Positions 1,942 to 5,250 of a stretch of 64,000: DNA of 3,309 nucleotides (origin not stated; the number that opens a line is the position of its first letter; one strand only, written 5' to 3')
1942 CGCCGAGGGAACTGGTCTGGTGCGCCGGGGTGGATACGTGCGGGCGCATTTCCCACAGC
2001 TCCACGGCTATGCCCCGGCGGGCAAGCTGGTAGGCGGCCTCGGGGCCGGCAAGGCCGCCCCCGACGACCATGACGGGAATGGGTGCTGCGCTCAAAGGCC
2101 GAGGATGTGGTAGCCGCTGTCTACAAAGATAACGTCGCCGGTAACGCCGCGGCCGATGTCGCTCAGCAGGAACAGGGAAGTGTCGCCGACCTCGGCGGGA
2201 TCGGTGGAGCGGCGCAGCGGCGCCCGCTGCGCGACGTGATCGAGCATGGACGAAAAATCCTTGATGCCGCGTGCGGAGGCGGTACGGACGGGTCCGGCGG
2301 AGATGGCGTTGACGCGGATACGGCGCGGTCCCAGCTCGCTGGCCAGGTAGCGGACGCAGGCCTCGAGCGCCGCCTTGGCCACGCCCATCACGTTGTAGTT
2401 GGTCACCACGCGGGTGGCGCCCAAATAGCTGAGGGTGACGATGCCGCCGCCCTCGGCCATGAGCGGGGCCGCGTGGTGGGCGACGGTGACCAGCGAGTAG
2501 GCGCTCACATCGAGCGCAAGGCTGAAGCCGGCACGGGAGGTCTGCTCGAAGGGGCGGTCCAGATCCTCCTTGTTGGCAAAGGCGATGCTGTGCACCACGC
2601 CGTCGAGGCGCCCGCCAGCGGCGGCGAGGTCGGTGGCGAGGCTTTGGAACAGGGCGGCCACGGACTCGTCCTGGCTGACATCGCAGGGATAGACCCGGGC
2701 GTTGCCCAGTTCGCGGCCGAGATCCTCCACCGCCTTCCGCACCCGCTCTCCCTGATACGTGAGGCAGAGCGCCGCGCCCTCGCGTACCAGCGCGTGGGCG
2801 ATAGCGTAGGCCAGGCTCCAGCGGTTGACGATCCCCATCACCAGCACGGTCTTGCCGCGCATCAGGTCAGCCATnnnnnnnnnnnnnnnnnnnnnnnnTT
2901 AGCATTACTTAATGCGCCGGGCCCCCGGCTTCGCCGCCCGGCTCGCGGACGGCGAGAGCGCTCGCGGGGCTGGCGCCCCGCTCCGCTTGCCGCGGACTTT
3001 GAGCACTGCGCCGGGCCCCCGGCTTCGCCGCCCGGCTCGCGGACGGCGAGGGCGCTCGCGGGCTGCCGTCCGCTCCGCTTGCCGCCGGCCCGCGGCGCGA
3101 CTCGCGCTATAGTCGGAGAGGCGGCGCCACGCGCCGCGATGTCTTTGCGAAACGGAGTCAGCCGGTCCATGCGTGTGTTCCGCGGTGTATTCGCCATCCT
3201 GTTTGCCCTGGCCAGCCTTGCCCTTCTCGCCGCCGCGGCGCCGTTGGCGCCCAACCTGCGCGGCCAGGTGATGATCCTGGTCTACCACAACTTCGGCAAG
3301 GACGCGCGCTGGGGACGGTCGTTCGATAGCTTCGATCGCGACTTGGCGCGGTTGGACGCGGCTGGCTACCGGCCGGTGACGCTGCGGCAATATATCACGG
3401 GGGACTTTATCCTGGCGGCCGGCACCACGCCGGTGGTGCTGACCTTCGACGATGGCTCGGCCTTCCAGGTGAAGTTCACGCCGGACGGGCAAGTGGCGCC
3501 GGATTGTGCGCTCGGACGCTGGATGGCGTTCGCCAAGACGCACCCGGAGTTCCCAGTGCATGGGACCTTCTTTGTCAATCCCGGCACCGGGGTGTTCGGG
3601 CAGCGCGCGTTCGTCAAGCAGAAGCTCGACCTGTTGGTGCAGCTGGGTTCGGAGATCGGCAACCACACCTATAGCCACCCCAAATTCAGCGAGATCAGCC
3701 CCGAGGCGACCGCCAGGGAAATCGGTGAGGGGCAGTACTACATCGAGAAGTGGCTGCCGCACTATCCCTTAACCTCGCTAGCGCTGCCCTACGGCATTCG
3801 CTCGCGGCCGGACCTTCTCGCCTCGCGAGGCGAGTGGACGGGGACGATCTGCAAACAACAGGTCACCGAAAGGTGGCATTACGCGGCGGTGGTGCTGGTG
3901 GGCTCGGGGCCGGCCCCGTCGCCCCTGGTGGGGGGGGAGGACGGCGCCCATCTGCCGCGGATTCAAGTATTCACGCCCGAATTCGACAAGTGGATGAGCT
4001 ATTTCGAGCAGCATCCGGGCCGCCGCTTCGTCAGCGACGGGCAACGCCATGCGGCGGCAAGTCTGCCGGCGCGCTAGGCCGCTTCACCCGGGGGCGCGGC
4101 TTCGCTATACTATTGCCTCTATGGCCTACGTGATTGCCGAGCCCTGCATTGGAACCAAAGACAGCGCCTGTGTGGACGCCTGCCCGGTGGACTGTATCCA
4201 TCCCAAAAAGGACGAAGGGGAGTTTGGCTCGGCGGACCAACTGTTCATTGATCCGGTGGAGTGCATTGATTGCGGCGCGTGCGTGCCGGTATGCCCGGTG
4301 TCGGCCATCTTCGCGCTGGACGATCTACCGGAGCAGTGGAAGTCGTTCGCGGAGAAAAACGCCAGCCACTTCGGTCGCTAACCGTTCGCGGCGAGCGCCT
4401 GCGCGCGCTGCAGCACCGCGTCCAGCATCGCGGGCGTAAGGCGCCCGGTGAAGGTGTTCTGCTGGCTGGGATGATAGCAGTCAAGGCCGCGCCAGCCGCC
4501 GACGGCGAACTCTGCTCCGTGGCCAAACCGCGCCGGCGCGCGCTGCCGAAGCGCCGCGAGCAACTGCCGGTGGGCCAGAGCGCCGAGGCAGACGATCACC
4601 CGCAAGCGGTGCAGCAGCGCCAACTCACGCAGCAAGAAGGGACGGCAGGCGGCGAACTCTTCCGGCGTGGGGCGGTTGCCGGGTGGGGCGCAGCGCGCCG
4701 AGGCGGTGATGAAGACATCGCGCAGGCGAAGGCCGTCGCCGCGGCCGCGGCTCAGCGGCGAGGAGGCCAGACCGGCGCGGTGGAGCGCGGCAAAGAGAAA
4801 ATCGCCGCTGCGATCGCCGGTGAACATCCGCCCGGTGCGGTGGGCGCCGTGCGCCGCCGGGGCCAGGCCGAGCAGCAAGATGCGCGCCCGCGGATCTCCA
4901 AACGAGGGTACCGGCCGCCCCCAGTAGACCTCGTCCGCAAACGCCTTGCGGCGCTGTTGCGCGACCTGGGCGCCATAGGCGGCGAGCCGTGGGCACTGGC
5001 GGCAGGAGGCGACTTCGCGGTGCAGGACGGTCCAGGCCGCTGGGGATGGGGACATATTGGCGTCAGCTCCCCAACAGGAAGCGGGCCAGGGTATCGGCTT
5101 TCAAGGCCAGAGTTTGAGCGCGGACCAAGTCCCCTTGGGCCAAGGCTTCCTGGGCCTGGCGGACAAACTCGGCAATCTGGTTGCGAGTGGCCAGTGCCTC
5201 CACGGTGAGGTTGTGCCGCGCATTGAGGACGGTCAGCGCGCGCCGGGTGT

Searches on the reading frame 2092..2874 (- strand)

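Call 15: search_protein_families(library=pfam, proteins=[window:2092-2874:-])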
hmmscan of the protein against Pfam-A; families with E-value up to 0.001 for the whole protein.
window:2092-2874:- (260 aa): 3 families
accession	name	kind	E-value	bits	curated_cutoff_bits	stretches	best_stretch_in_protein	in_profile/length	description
PF13561.12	adh_short_C2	-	1.8e-84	283.5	27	1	14-256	1-236/236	Enoyl-(Acyl carrier protein) reductase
PF00106.31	adh_short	-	1.6e-21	77.1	26.6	1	9-204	2-190/195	short chain dehydrogenase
PF08659.16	KR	-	0.00045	20.6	22.6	1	20-106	11-98/180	KR domain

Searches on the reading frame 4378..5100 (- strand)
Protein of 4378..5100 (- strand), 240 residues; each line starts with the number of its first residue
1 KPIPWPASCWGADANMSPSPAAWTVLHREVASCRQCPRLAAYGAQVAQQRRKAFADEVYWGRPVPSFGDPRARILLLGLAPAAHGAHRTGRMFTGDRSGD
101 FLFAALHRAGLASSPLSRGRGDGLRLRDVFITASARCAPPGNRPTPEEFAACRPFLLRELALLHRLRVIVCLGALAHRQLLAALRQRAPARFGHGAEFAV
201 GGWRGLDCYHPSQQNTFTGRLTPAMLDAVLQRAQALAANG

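Call 44: search_protein_families(library=pfam, proteins=[window:4378-5100:-], max_evalue=0.01)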
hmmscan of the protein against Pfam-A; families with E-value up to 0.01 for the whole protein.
window:4378-5100:- (240 aa): 1 family
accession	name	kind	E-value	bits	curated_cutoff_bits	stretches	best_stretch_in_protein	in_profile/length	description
PF03167.25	UDG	-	5.4e-30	104.8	24.3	1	65-232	1-139/141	Uracil DNA glycosylase superfamily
